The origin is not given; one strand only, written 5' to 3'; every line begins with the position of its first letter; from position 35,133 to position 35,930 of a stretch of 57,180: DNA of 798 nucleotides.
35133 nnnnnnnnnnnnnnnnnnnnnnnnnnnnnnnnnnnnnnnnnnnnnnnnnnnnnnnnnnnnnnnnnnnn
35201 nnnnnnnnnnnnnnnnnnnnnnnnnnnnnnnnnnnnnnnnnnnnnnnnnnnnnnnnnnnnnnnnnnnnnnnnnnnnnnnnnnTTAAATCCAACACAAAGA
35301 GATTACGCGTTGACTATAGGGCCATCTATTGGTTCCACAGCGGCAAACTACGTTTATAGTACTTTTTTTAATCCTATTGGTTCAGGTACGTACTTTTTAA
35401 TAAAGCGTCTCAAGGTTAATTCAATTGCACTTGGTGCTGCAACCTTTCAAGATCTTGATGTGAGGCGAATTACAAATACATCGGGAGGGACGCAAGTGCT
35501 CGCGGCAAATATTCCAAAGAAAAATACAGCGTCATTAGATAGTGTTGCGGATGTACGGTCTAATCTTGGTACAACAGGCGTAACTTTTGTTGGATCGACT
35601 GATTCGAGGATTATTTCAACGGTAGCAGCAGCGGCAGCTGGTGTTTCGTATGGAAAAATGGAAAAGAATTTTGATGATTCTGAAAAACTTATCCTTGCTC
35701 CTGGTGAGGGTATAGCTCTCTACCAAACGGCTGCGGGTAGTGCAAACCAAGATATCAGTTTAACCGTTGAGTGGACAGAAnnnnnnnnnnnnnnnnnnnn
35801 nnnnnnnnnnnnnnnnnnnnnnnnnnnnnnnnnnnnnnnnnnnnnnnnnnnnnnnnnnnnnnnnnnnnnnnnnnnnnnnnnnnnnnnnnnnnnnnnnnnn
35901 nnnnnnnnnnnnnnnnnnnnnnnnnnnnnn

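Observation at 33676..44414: Seven-gene operon made entirely of secreted or anchored proteins with no recognisable enzymes: candidate cell-surface attachment apparatus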

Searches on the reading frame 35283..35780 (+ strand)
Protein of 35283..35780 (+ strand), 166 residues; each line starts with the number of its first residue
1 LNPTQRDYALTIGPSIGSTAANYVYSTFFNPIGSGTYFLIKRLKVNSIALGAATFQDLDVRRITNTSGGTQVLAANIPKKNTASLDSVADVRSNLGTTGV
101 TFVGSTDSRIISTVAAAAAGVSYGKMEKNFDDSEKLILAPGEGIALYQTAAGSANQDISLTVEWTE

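Call 102: find_related_loci(query=A11, collection=viral_contigs, flank=8000)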
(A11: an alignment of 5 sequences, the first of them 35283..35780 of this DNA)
Query A11 (166 aa) in viral_contigs; peptide patterns used: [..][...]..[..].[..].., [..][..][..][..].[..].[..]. (x = any residue, [..] = any of these).
53 stretches matched a pattern, but none encodes a relative of the query by tblastn (E <= 1e-3).
